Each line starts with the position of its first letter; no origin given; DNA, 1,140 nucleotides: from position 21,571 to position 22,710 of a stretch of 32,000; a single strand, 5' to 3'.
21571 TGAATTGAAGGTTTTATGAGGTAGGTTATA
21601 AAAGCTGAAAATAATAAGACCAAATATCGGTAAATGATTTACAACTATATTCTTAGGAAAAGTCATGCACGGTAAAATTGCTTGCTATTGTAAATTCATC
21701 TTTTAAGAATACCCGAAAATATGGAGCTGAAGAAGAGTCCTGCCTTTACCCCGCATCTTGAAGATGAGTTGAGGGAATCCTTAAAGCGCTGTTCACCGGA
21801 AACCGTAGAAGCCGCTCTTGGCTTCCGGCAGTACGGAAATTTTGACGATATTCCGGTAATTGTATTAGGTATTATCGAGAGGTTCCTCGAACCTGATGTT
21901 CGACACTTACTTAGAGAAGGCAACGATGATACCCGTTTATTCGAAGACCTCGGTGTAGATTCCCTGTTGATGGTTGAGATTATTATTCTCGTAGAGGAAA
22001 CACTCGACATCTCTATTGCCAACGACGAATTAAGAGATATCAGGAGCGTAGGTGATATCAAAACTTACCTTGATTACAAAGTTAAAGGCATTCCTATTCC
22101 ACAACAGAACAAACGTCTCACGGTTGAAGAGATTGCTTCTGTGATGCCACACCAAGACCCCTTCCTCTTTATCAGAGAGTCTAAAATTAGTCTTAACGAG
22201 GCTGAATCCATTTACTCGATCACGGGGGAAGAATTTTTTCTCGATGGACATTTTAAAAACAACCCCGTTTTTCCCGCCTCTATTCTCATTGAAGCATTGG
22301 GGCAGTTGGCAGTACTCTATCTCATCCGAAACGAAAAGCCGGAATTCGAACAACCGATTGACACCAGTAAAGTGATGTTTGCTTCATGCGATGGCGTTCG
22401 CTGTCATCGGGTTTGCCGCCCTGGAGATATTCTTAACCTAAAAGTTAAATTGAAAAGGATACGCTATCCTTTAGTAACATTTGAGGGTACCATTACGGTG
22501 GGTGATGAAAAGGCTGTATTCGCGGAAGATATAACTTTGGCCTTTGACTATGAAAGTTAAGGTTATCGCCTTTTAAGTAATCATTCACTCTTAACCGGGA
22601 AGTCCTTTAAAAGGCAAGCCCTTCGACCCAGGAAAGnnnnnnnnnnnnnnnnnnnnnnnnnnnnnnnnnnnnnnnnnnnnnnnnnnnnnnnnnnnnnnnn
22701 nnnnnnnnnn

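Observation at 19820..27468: Exosortase head-to-head with a private ACP/KAS/dehydratase/SPT-like/GT4/GT9 module: candidate exosortase-linked amino-glycolipid pathway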

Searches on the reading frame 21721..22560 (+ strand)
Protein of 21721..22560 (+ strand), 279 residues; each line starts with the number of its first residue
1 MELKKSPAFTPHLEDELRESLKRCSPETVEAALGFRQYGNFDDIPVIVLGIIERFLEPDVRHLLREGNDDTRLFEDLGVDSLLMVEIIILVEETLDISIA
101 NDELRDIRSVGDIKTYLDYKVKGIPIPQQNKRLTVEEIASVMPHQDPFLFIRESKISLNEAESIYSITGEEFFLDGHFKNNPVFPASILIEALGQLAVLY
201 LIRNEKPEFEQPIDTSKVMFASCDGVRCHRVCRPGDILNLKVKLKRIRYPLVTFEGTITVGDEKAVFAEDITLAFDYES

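Call 4: search_protein_families(library=ncbifam, proteins=[window:21721-22560:+], max_evalue=0.001)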
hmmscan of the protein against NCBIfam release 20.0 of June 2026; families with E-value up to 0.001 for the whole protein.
window:21721-22560:+ (279 aa): 19 families
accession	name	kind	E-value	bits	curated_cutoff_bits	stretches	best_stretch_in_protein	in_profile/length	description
NF000582.1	PRK00006.1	equivalog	3.5e-22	78.8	113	1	135-269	2-132/137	3-hydroxyacyl-ACP dehydratase FabZ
NF009667.0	PRK13188.1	equivalog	2e-21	76.2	465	1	127-268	315-453/464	bifunctional UDP-3-O-[3-hydroxymyristoyl] N-acetylglucosamine deacetylase/3-hydroxyacyl-ACP dehydratase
TIGR01750.1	fabZ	equivalog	5.5e-20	71.7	155.15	1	133-269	1-136/141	3-hydroxyacyl-ACP dehydratase FabZ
NF002148.0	PRK00982.1-2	subfamily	1.6e-10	40.7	71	1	69-120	26-77/79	acyl carrier protein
TIGR00517.1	acyl_carrier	equivalog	4.6e-10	39.3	70.45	1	69-117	25-73/77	acyl carrier protein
NF002147.0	PRK00982.1-1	equivalog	2.4e-09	36.9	84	1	72-118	32-78/83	acyl carrier protein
NF058663.1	cispen_cyc_AmcE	equivalog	3.8e-09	36.7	140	1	132-265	3-133/153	cispentacin biosynthesis cyclizing decarboxylase AmcE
NF009104.0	PRK12449.1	equivalog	1.6e-08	34.3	70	1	69-120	27-78/80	acyl carrier protein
NF002150.0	PRK00982.1-4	subfamily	5.1e-08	33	66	1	69-120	27-78/80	acyl carrier protein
NF002151.0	PRK00982.1-5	equivalog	5.6e-08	32.8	92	1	70-120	26-76/78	acyl carrier protein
NF040636.1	AcpM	exception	7e-08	32.4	146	1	71-118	29-76/93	meromycolate extension acyl carrier protein AcpM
NF005502.0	PRK07117.1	equivalog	6.5e-07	29.5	79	1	68-122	26-80/82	acyl carrier protein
NF006031.0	PRK08172.1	equivalog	1.1e-06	29.1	76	1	68-114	25-71/82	acyl carrier protein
NF002149.0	PRK00982.1-3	equivalog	5.7e-06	26.2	106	1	70-116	26-72/78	acyl carrier protein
NF005798.0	PRK07639.1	equivalog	6.1e-06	26.6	100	1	67-118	26-79/91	petrobactin biosynthesis protein AsbD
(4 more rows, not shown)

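Call 5: search_protein_families(library=pfam, proteins=[window:21721-22560:+], max_evalue=0.001)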
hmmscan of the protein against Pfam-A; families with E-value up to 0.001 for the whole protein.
window:21721-22560:+ (279 aa): 2 families
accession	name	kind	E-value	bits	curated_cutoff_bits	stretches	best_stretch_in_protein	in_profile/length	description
PF07977.19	FabA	-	7.3e-17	61.7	23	1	159-266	25-135/138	FabA-like domain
PF00550.31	PP-binding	-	3e-08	34.3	20.8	1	67-117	18-67/67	Phosphopantetheine attachment site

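Call 8: find_homologous_proteins(query=window:21721-22560:+, max_evalue=0.00001)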
Query window:21721-22560:+ (279 aa): 1770 proteins with E <= 0.00001 among 2688 candidates; the best 120 are listed.
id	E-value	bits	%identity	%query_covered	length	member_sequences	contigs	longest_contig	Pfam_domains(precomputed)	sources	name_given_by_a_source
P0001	5.6e-177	605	99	100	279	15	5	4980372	PF00550.32,PF22818.3,PF07977.20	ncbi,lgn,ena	-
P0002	5.3e-172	589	95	100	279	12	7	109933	PF00550.32,PF22818.3,PF07977.20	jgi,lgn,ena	-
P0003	1.4e-171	587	95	100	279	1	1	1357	PF00550.32,PF22818.3,PF07977.20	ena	-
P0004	5.1e-167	572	92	100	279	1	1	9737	PF00550.32,PF22818.3,PF07977.20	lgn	-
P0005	3.2e-164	563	92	100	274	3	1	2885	PF00550.32,PF22818.3,PF07977.20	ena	-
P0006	2.1e-153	528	86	100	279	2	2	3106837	PF00550.32,PF22818.3,PF07977.20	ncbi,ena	-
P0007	1.6e-116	407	63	100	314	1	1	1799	PF00550.32,PF22818.3,PF07977.20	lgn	-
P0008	4.2e-111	389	58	100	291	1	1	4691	PF00550.32,PF22818.3,PF07977.20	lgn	-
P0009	7.7e-109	381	58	99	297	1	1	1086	PF14573.12,PF00550.32,PF22818.3,PF07977.20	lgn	-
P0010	3.5e-108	379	61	99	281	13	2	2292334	PF14573.12,PF00550.32,PF22818.3,PF07977.20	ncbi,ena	-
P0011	2.3e-107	377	57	100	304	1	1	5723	PF14573.12,PF00550.32,PF22818.3,PF07977.20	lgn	-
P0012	1.3e-106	374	58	100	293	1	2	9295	PF00550.32,PF22818.3,PF07977.20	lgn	-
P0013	4.1e-106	373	56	100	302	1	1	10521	PF00550.32,PF22818.3,PF07977.20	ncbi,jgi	ncbi:MAG: phosphopantetheine-binding protein [Opitutales bacterium]|jgi:3-hydroxyacyl-[acyl-carrier-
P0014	7.9e-106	372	59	100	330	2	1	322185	PF00550.32,PF22818.3,PF07977.20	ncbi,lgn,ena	-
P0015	1.0e-105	371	58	96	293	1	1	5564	PF00550.32,PF22818.3,PF07977.20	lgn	-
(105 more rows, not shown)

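Call 10: find_related_loci(query=A1, collection=genome_contigs, flank=10000)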
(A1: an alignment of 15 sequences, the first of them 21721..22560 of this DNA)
Query A1 (279 aa) in genome_contigs; peptide patterns used: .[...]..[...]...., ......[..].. (x = any residue, [..] = any of these).
599 stretches matched a pattern (row limit reached: there are more); 374 encode a relative of the query (tblastn E <= 1e-3); the best 80 are kept; 80 distinct loci.
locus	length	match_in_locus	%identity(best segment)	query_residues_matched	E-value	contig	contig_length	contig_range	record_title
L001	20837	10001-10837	98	1-279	0e+0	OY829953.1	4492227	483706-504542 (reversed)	MAG: Opitutales bacterium isolate cf0dc631-26ae-4be7-9546-4b6096dd6533 genome assembly, chromosome: 1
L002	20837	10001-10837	95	1-279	2e-177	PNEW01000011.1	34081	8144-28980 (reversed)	Verrucomicrobia bacterium Opi.OSU.00C Opi.OSU.00C.000A, whole genome shotgun sequence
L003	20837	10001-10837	86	1-279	4e-160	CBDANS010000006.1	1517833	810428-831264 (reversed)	MAG: Opitutales bacterium isolate 041eddd8-ac7a-4d64-b7d6-f8729859a465 genome assembly, contig: contig_6, whole genome s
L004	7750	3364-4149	61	14-275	6e-112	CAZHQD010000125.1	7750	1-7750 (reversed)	MAG TPA_asm: uncultured Puniceicoccaceae bacterium isolate SRP290908_co2_182 genome assembly, contig: NODE_14255_length_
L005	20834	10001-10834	56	1-278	1e-111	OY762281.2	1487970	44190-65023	MAG: Opitutales bacterium isolate 685e4509-010e-4797-9872-a51ee4494a19 genome assembly, chromosome: 1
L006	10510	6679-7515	56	1-279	6e-112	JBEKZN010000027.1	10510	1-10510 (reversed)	MAG: Opitutales bacterium isolate SPRUCE 70 SPRUCE_70_27, whole genome shotgun sequence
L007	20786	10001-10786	61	14-275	7e-110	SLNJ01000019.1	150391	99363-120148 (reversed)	MAG: Opitutales bacterium isolate CSSed165cm_401 CSSed16-5cm-11, whole genome shotgun sequence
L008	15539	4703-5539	54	1-279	4e-108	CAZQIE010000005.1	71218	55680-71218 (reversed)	MAG TPA_asm: uncultured Opitutales bacterium isolate binchicken_co135_15 genome assembly, contig: NODE_870_length_71218_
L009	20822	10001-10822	57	4-277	6e-108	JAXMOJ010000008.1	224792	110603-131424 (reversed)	MAG: Cephaloticoccus sp. isolate EC_MBin.50 ECX_127CoAssmbCtg, whole genome shotgun sequence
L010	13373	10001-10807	59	9-277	1e-107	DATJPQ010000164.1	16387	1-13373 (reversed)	MAG TPA_asm: Opitutaceae bacterium isolate SMAG_U14917 k141_2126478, whole genome shotgun sequence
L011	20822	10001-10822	57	4-277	2e-107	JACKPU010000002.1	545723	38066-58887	MAG: Opitutaceae bacterium isolate HK-STAS-VERR-2 HK-STAS-VERR-2_2, whole genome shotgun sequence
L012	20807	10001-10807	58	9-277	3e-107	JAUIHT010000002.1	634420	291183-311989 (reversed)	MAG: Verrucomicrobiia bacterium isolate Co_bin.226 NODE_67_length_634420_cov_1.931043, whole genome shotgun sequence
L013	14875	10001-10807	58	9-277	5e-107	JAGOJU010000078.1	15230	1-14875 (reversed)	MAG: Opitutaceae bacterium isolate Go_SlAct_bin_81 Go_SlAct_16298_length_15230_cov_6.678938, whole genome shotgun sequen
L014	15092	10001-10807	58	9-277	5e-107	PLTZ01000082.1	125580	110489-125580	MAG: Opitutaceae bacterium isolate bog_1449 73.20120700_S1D.120_contig_20870, whole genome shotgun sequence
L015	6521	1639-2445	59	9-277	5e-107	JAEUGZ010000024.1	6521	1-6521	MAG: Opitutaceae bacterium isolate new MAG-4 k141_2145931, whole genome shotgun sequence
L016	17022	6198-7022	57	3-277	8e-107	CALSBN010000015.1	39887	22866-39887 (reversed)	MAG: Opitutus sp. GAS368 isolate JJ-MIS3-109-4-m2-bin120 genome assembly, contig: JJ-MIS3-109-C147, whole genome shotgun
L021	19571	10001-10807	58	9-277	8e-107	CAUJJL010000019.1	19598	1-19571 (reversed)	MAG: Verrucomicrobiota bacterium isolate KLAP136 genome assembly, contig: KLAP136_452280, whole genome shotgun sequence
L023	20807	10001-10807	58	9-277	3e-106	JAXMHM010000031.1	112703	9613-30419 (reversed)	MAG: Opitutaceae bacterium isolate STL-VER4 C2.164.fa-31, whole genome shotgun sequence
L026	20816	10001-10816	57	6-277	3e-106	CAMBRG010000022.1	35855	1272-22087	MAG: Opitutus sp. GAS368 isolate MiE-14oct19-218 genome assembly, contig: MiE-14oct19-C1274, whole genome shotgun sequen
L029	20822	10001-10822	57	4-277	3e-106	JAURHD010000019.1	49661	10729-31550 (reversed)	MAG: Cephaloticoccus sp. isolate SFB_649D_100_90 NODE_19_length_49661_cov_5.672011, whole genome shotgun sequence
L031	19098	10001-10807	58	9-277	4e-106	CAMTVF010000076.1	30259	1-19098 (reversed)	MAG: uncultured Opitutaceae bacterium isolate G03_MAG_00024 genome assembly, contig: G03_MAG_00024_000000000049, whole g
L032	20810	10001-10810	57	8-277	4e-106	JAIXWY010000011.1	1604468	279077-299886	MAG: Opitutaceae bacterium isolate D4_MAG_00034 pond_D4_MAG_00034_000000000014, whole genome shotgun sequence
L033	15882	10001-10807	57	9-277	9e-106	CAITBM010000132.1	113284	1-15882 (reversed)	MAG: uncultured Opitutaceae bacterium isolate VK1_bin-0186 genome assembly, contig: bin-0186:132/144, whole genome shotg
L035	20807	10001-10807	57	9-277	5e-106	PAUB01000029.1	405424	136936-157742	MAG: Opitutaceae bacterium isolate SAT155 MHASMcontig_130589, whole genome shotgun sequence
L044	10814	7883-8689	56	9-277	3e-105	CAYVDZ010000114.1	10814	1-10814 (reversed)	MAG TPA_asm: uncultured Opitutus sp. isolate SRP128246_co1_363 genome assembly, contig: NODE_15068_length_10814_cov_6.15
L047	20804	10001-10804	57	10-277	3e-105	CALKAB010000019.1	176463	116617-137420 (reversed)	MAG TPA_asm: uncultured Opitutaceae bacterium isolate SRR1506984_bin.19_CONCOCT_v1.1_MAG genome assembly, contig: ERZ761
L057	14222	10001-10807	56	9-277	8e-105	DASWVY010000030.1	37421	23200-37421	MAG TPA_asm: Opitutaceae bacterium isolate SMAG_U3642 k141_671784, whole genome shotgun sequence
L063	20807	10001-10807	57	9-277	7e-105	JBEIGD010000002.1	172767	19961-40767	MAG: Opitutaceae bacterium isolate Sample-102-S76-bin-117 Sample_102_S76-bin_117-k141_2208875, whole genome shotgun sequ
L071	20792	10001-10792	57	14-277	2e-104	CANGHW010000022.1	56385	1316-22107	MAG: Opitutae bacterium isolate Jr-28jun17-119 genome assembly, contig: Jr-28jun17-C714, whole genome shotgun sequence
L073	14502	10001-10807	56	10-278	3e-104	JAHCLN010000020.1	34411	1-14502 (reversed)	MAG: Opitutaceae bacterium isolate TGS_VER1 VER1_20, whole genome shotgun sequence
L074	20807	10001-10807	57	9-277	4e-104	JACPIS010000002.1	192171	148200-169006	MAG: Opitutia bacterium isolate NC_groundwater_447_Ag_B-0.1um_66_19 GD18-4_B1_scaffold_122595, whole genome shotgun sequ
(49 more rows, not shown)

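Call 17: search_protein_families(library=pfam, proteins=[L029:13173-14402:+, L044:4230-5444:+, L063:15433-16602:+, L057:8076-8519:-, L032:12255-13145:+, L071:2284-4275:-, L029:5388-6518:-, L044:1528-2403:+, L047:15425-16726:-, L033:14373-15584:+], max_evalue=0.001)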
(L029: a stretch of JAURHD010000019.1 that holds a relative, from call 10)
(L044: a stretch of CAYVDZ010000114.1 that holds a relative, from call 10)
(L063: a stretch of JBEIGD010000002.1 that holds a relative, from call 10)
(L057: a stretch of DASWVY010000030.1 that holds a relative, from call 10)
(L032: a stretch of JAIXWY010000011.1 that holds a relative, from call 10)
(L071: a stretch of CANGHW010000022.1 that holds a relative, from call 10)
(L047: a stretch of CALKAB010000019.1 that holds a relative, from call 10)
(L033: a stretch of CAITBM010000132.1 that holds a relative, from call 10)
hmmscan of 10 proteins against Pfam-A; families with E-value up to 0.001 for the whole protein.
L029:13173-14402:+ (409 aa): 2 families
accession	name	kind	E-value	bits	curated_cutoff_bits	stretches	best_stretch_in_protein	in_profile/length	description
PF06925.17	MGDG_synth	-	1.1e-05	26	25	1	17-182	1-166/169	Monogalactosyldiacylglycerol (MGDG) synthase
PF04101.22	Glyco_tran_28_C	-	0.00053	20.5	22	1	241-310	30-96/166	Glycosyltransferase family 28 C-terminal domain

L044:4230-5444:+ (404 aa): 6 families
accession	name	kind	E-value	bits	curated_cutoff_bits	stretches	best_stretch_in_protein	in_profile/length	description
PF13484.11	Fer4_16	-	8.3e-24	84.6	30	1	208-271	2-66/66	4Fe-4S double cluster binding domain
PF08331.15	QueG_DUF1730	-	1.3e-12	47.9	25.1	1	64-146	1-77/77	Epoxyqueuosine reductase QueG, DUF1730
PF13646.12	HEAT_2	-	3e-05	24.6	27.7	1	323-385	18-82/88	HEAT repeats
PF12838.12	Fer4_7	-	0.00012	22.9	27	1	208-271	2-51/52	4Fe-4S dicluster domain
PF13237.11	Fer4_10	-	0.00024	21.4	25.5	0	207-225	8-22/53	4Fe-4S dicluster domain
PF25160.1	LdpA_Fe-S-bd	-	0.00032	20.9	27.6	0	255-274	25-44/49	LdpA Fe-S cluster-binding domain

L063:15433-16602:+ (389 aa): 3 families
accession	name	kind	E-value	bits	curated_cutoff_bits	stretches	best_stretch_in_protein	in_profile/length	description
PF13692.12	Glyco_trans_1_4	-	5.3e-15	56.4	27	1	214-356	2-140/142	Glycosyl transferases group 1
PF00534.26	Glycos_transf_1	-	5.8e-10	39.4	26.4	1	211-359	13-159/172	Glycosyl transferases group 1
PF20706.3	GT4-conflict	-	6.4e-05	22.5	26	1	189-324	173-312/385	Family 4 Glycosyltransferase in conflict systems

L057:8076-8519:- (147 aa): 2 families
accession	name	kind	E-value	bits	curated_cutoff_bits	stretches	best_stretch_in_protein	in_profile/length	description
PF13279.12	4HBT_2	-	5.1e-16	59.7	25.5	1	22-138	1-120/122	Thioesterase-like superfamily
PF03061.28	4HBT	-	1.2e-09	38.8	20.6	1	30-92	1-56/79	Thioesterase superfamily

L032:12255-13145:+ (296 aa): 5 families
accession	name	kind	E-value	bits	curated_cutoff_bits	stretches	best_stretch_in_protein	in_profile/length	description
PF00106.31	adh_short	-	7.2e-28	97.8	26.6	1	29-214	2-189/195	short chain dehydrogenase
PF13561.12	adh_short_C2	-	1.6e-16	61.1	27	1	34-227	1-196/236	Enoyl-(Acyl carrier protein) reductase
PF13460.12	NAD_binding_10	-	0.00012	22.5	27.2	1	34-93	1-61/184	NAD(P)H-binding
PF01370.27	Epimerase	-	0.00024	21.1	20.9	1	32-93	3-63/240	NAD dependent epimerase/dehydratase family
PF08659.16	KR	-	0.00027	21.3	22.6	0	30-188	3-163/180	KR domain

L071:2284-4275:- (663 aa): 2 families
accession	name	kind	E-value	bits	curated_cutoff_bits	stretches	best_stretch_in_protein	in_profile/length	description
PF03641.19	Lysine_decarbox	-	1.2e-08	35.7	27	1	571-653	45-128/131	Possible lysine decarboxylase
PF18306.6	LDcluster4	-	0.00067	19.7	26.3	0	497-598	13-114/151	SLOG cluster4 family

L029:5388-6518:- (376 aa): 1 family
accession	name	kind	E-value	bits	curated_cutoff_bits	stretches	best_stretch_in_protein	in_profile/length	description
PF01212.27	Beta_elim_lyase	-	2.5e-59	201.4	27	1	35-325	2-283/288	Beta-eliminating lyase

L044:1528-2403:+ (291 aa): 2 families
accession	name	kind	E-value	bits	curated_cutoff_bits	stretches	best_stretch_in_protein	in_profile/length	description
PF00254.34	FKBP_C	-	3e-32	111.2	21.1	1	186-272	4-94/94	FKBP-type peptidyl-prolyl cis-trans isomerase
PF01346.23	FKBP_N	-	3.4e-11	44.3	22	1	85-178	9-97/97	Domain amino terminal to FKBP-type peptidyl-prolyl isomerase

L047:15425-16726:- (433 aa): 0 families

L033:14373-15584:+ (403 aa): 4 families
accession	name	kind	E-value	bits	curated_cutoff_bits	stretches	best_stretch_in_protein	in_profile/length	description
PF00534.26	Glycos_transf_1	-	5.9e-31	107.7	26.4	1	220-379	18-172/172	Glycosyl transferases group 1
PF13692.12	Glyco_trans_1_4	-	2.2e-27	96.5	27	1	219-365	3-142/142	Glycosyl transferases group 1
PF13524.12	Glyco_trans_1_2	-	0.00021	21.7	25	1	250-394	16-143/144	Glycosyl transferase-like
PF13439.12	Glyco_transf_4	-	0.00055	20.4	28.5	0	28-201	13-165/170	Glycosyltransferase Family 4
